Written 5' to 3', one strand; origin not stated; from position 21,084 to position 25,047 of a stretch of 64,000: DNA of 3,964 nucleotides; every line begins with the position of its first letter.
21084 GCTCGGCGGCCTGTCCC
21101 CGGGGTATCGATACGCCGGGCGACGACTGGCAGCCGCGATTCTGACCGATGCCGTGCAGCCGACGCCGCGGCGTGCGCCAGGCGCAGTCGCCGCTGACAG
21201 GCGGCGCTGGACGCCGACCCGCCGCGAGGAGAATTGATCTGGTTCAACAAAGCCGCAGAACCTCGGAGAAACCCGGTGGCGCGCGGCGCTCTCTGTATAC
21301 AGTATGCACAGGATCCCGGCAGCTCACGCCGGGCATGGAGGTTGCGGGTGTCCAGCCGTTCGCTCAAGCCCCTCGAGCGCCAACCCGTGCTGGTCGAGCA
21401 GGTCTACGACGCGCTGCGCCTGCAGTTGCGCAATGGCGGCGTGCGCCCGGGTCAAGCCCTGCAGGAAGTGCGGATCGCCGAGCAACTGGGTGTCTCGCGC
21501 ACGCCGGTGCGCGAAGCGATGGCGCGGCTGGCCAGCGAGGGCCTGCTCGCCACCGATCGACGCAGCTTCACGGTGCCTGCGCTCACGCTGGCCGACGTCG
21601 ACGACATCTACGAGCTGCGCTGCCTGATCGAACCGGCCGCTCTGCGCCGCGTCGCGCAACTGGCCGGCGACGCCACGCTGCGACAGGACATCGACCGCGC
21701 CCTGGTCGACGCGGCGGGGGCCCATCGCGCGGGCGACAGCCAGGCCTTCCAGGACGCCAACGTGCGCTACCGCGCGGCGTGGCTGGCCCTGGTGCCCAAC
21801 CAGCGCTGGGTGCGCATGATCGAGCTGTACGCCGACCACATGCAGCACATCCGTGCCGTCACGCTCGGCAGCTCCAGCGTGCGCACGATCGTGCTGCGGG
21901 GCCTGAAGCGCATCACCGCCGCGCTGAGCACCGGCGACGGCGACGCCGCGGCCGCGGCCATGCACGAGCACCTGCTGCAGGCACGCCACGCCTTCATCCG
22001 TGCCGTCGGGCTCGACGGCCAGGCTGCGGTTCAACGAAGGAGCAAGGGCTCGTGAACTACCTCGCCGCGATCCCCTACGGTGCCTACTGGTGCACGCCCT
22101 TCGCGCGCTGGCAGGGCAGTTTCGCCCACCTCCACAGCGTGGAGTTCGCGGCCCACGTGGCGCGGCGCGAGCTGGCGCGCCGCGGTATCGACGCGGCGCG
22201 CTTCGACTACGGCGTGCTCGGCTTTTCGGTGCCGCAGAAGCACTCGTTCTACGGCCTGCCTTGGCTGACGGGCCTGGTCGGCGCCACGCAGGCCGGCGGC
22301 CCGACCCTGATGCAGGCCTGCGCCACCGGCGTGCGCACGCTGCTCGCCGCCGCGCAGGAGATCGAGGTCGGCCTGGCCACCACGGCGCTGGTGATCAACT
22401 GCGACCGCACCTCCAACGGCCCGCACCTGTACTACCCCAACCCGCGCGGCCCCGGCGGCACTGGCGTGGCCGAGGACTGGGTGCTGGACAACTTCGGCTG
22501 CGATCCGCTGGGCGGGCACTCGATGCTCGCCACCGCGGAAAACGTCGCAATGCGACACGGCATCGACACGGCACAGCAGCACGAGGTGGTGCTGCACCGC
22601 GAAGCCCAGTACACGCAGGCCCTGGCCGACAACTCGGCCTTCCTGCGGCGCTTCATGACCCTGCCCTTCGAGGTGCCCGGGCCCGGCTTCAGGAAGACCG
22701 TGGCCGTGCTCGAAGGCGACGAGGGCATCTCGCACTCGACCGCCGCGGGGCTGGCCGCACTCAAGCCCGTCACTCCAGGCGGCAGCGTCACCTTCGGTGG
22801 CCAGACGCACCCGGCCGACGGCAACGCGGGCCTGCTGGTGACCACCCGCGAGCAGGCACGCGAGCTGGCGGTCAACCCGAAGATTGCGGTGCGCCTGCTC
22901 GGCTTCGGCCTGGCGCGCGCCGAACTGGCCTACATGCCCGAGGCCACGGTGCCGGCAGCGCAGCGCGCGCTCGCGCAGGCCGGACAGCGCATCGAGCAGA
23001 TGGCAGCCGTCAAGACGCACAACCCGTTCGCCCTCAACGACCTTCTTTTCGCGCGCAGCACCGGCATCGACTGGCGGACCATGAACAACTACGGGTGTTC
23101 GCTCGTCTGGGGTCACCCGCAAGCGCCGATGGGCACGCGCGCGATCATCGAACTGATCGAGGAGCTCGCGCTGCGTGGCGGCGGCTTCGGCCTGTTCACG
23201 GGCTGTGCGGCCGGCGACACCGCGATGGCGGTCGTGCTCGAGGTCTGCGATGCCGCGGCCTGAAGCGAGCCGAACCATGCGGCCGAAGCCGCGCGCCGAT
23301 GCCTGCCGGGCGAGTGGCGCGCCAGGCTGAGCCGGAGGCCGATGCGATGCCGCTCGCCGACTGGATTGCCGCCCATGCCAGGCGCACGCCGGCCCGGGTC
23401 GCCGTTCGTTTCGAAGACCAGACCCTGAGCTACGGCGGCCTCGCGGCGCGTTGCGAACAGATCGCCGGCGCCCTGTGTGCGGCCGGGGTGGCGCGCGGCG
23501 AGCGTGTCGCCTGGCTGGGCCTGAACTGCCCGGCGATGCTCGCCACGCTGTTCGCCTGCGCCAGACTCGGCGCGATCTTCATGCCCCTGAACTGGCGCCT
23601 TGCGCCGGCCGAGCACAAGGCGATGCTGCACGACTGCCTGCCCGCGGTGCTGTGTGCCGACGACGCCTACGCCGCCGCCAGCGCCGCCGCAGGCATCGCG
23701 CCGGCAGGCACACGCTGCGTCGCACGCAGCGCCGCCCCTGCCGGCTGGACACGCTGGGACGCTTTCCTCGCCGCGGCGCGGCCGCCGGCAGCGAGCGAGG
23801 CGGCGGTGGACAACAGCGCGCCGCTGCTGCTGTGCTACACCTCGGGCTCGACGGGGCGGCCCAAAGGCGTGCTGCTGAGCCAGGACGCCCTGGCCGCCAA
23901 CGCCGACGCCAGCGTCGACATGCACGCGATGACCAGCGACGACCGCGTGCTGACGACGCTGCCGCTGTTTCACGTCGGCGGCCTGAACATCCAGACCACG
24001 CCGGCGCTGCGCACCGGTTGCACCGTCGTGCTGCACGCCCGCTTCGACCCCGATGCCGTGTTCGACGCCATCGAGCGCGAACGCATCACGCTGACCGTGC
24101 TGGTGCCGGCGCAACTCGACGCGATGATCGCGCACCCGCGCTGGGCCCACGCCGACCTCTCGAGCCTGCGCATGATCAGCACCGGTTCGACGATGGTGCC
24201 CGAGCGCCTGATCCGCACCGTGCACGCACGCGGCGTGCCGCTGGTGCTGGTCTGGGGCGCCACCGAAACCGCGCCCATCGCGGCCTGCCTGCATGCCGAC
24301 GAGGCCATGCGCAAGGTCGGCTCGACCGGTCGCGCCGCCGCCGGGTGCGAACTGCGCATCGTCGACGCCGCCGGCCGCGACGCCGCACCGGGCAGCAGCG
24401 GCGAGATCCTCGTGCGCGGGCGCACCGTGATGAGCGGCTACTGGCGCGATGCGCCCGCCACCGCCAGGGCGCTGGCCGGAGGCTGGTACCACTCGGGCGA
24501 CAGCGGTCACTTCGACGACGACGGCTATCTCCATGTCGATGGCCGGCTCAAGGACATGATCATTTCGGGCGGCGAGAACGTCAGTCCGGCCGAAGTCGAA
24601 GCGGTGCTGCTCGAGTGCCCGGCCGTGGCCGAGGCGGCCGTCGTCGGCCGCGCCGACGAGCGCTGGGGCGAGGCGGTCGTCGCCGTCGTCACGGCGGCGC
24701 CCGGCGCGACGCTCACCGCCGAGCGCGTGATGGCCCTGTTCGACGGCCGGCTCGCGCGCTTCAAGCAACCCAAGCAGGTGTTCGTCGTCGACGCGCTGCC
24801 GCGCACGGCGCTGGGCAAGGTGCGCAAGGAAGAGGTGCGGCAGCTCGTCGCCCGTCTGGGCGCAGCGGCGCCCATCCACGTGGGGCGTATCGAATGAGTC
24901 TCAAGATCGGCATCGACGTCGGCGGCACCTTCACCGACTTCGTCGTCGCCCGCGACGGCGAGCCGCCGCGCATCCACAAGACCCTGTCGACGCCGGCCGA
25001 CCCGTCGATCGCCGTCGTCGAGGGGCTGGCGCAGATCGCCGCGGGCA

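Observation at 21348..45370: Complete iaa-type anaerobic auxin (indole-3-acetate) degradation operon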

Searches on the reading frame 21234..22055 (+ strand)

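Call 6: search_protein_families(library=pfam, proteins=[window:21234-22055:+])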
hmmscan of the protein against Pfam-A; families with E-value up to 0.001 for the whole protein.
window:21234-22055:+ (273 aa): 2 families
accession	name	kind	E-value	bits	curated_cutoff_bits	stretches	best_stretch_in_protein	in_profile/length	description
PF07729.17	FCD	-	1.8e-18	67.6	24.3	1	124-247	1-123/125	FCD domain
PF00392.27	GntR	-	8.2e-17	61.1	27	1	54-111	2-60/64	Bacterial regulatory proteins, gntR family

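Call 68: search_protein_families(library=ncbifam, proteins=[window:21348-22055:+], max_evalue=0.00001)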
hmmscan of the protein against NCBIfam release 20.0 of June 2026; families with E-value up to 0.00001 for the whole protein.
window:21348-22055:+ (235 aa): 8 families
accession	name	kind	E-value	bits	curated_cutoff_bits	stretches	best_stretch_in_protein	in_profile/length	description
TIGR03338.1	phnR_burk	equivalog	5.9e-26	91.4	271.5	1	16-213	13-210/212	phosphonate utilization associated transcriptional regulator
NF008504.0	PRK11414.1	equivalog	6.3e-15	55.5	225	1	15-149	12-146/221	GntR family transcriptional regulator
NF003011.0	PRK03837.1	subfamily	3.5e-12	46.4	260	1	83-217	103-234/241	transcriptional regulator NanR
NF007741.0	PRK10421.1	equivalog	1.4e-08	34.4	311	1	15-71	8-65/262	transcriptional regulator LldR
TIGR02325.1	C_P_lyase_phnF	equivalog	3.9e-07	29.8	156.8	1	15-71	9-66/238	phosphonate metabolism transcriptional regulator PhnF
NF052282.1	PLP_TF_PdxR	equivalog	4e-07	29.4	320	1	15-76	2-65/448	MocR-like pyridoxine biosynthesis transcription factor PdxR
NF007001.0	PRK09464.1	equivalog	2e-06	27.7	330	0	11-69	7-66/254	pyruvate dehydrogenase complex transcriptional repressor PdhR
TIGR02018.2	his_ut_repres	equivalog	7.7e-06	25.4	220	0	17-75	2-61/226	histidine utilization transcriptional repressor HutC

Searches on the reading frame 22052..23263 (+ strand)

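Call 6: search_protein_families(library=pfam, proteins=[window:22052-23263:+])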
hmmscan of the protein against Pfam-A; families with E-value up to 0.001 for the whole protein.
window:22052-23263:+ (403 aa): 2 families
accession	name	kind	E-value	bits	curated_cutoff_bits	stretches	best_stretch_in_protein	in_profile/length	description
PF02803.24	Thiolase_C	-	1.4e-15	57.5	27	1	280-397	5-122/123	Thiolase, C-terminal domain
PF00108.29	Thiolase_N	-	2.4e-15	57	26.4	1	15-266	9-259/260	Thiolase, N-terminal domain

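Call 30: search_protein_families(library=ncbifam, proteins=[window:22052-23263:+], max_evalue=1e-10)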
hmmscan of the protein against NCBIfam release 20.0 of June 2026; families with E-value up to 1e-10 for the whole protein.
window:22052-23263:+ (403 aa): 29 families (the best 25 are shown)
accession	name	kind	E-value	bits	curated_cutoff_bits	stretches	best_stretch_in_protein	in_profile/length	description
TIGR01930.1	AcCoA-C-Actrans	subfamily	7.8e-45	153.4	240.55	1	15-397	7-385/385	acetyl-CoA C-acyltransferase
NF006552.0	PRK09051.1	subfamily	6.1e-37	127.8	565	1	18-397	17-393/395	beta-ketothiolase BktB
NF004853.0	PRK06205.1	subfamily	8.9e-35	120.5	551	1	15-398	12-402/404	acetyl-CoA C-acetyltransferase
NF042999.1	bketothiol_BktB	equivalog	4.4e-33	115.1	725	1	18-397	16-392/394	beta-ketothiolase BktB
NF006516.0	PRK08963.1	equivalog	3.6e-31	108.4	560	1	154-398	180-435/436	acetyl-CoA C-acyltransferase FadI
NF005889.0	PRK07850.1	equivalog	4.4e-30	105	515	1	15-397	12-385/387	steroid 3-ketoacyl-CoA thiolase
NF042967.1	AcCoAtase_PhaA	equivalog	4.1e-29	101.9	740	1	14-394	11-393/396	acetyl-CoA acetyltransferase PhaA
NF004206.0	PRK05656.1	subfamily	1.6e-28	99.9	688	1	17-397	14-391/392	acetyl-CoA C-acetyltransferase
NF005865.0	PRK07801.1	equivalog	2.3e-27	96.2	591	1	15-397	12-380/382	acetyl-CoA C-acetyltransferase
NF006086.0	PRK08235.1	equivalog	1.1e-26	93.9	526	1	15-398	12-392/393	acetyl-CoA C-acetyltransferase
NF005890.0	PRK07851.1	equivalog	6.4e-26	91.3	580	1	157-397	172-403/406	acetyl-CoA C-acetyltransferase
NF006551.0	PRK09050.1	subfamily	1.8e-25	89.9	605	1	15-397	12-399/401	3-oxoadipyl-CoA thiolase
NF005494.0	PRK07108.1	equivalog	3.7e-25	88.7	615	1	16-398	13-391/392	acetyl-CoA C-acyltransferase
TIGR02430.1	pcaF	equivalog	3.9e-25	88.7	597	1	15-397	11-398/400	3-oxoadipyl-CoA thiolase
NF005805.0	PRK07661.1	equivalog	6.5e-25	87.9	633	1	21-398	19-390/391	acetyl-CoA C-acetyltransferase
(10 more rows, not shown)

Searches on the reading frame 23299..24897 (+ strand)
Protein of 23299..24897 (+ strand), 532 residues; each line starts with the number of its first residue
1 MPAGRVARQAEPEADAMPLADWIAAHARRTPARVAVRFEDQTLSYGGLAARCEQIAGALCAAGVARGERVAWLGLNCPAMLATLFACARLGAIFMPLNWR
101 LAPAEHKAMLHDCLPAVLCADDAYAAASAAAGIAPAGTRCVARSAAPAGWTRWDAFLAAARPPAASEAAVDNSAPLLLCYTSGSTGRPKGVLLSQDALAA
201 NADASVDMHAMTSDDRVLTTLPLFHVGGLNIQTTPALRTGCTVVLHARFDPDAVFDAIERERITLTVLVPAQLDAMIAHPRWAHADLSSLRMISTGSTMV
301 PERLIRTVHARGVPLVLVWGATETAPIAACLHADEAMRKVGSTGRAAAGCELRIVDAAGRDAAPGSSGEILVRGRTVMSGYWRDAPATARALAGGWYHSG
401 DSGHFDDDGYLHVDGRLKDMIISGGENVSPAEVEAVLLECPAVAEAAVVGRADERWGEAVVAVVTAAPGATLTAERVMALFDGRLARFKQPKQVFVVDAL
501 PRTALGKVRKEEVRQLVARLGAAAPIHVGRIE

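Call 6: search_protein_families(library=pfam, proteins=[window:23299-24897:+])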
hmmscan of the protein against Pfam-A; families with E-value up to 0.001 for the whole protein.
window:23299-24897:+ (532 aa): 2 families
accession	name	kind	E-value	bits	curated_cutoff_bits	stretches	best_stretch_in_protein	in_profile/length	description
PF00501.34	AMP-binding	-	8e-87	292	29.9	1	25-382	3-384/384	AMP-binding enzyme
PF13193.12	AMP-binding_C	-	7.4e-21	75.3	24.5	1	432-507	1-76/76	AMP-binding enzyme C-terminal domain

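Call 30: search_protein_families(library=ncbifam, proteins=[window:23299-24897:+], max_evalue=1e-10)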
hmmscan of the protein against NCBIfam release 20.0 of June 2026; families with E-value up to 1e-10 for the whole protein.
window:23299-24897:+ (532 aa): 105 families (the best 25 are shown)
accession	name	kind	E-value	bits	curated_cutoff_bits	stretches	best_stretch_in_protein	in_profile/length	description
NF004837.0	PRK06187.1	subfamily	4.8e-140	467.3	476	1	17-518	8-523/531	long-chain-fatty-acid--CoA ligase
NF006182.0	PRK08316.1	subfamily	3e-124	415.4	663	1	15-518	9-518/523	fatty acyl-CoA synthetase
NF004797.0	PRK06145.1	equivalog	7e-115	384.2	850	1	18-515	3-493/499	acyl-CoA synthetase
NF005307.0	PRK06839.1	equivalog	1.1e-112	377.2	748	1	19-515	4-491/496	o-succinylbenzoate--CoA ligase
NF005857.1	PRK07786.1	exception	5.7e-107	358.3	733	1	22-515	14-510/513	fatty-acid--CoA ligase FadD5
NF006572.0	PRK09088.1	equivalog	3.1e-103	346.1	696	1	20-518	4-488/491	acyl-CoA synthetase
NF005676.0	PRK07470.1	equivalog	1e-101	341.2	774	1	13-521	16-533/544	acyl-CoA synthetase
NF002966.0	PRK03640.1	equivalog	5.4e-101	338.6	556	1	20-517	5-480/483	o-succinylbenzoate--CoA ligase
NF005801.1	PRK07656.1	equivalog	1.9e-100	336.9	657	1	22-514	6-500/500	FadD3 family acyl-CoA ligase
NF005702.0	PRK07514.1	subfamily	3.7e-97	325.8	558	1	19-518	5-501/506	malonyl-CoA synthase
NF052269.1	Staph_lig_FadD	equivalog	9.6e-95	317.8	650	1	20-517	3-493/499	long-chain-fatty-acid--CoA ligase FadD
NF004114.0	PRK05605.1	equivalog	3.9e-94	316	766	2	147-518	192-570/575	long-chain-fatty-acid--CoA ligase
NF009233.0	PRK12583.1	subfamily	4.2e-93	312.6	832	1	149-518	172-551/558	fatty acid CoA ligase family protein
NF006020.0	PRK08162.1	subfamily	5.1e-89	299.1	677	1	21-519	23-540/545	acyl-CoA synthetase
TIGR01923.1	menE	equivalog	1.1e-87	294.7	330.15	1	45-512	2-441/442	o-succinylbenzoate--CoA ligase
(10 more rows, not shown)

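Call 62: search_solved_structures(query=window:23299-24897:+, max_evalue=1e-40)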
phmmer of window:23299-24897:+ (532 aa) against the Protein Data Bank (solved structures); distinct sequences matched with E-value up to 1e-40: 64 (the best 60 are shown).
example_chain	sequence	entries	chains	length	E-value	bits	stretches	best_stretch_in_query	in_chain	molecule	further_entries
8weu_A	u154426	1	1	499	7.6e-103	348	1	19-515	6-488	Fatty-acyl-CoA synthase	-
8wev_A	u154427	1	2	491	1e-102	347.6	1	19-515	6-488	Feruloyl-CoA Synthetase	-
8r2q_A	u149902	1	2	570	1.8e-91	310.5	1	21-515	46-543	Probable fatty-acid-CoA ligase FadD5 (Fatty-acid-CoA synthetase) (Fatty-acid-CoA synthase)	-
3r44_A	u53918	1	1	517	6.1e-81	275.7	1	39-515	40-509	fatty acyl CoA synthetase FADD13 (FATTY-ACYL-CoA SYNTHETASE)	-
3ivr_A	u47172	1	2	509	3.7e-73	250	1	18-514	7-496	Putative long-chain-fatty-acid CoA ligase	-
5x8f_A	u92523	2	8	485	1.3e-72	248.2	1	163-514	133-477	2-succinylbenzoate--CoA ligase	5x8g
5buq_A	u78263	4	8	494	2.8e-71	243.8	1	163-515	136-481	2-succinylbenzoate--CoA ligase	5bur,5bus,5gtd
8r2r_A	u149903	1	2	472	2.6e-70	240.7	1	21-441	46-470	Probable fatty-acid-CoA ligase FadD5 (Fatty-acid-CoA synthetase) (Fatty-acid-CoA synthase)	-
4fuq_A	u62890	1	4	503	4.4e-69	236.6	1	40-515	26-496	Malonyl CoA synthetase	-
4fut_A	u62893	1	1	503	3.6e-68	233.6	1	40-515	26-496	Malonyl CoA synthetase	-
4gxr_A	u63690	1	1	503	1.1e-64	222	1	40-515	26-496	Malonyl CoA synthetase, Benzoate-CoA ligase Chimeric protein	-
4gxq_A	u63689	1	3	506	1.7e-64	221.4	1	40-515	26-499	Malonyl CoA synthetase, Benzoate-CoA ligase Chimeric protein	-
6qjz_A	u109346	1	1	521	1.7e-63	218.2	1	26-513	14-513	oxalyl CoA-synthetase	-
6sq8_A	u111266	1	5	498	3.3e-63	217.2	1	46-514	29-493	Fatty acid CoA ligase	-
5bsw_A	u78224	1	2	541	3.7e-63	217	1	41-518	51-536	4-coumarate--CoA ligase 2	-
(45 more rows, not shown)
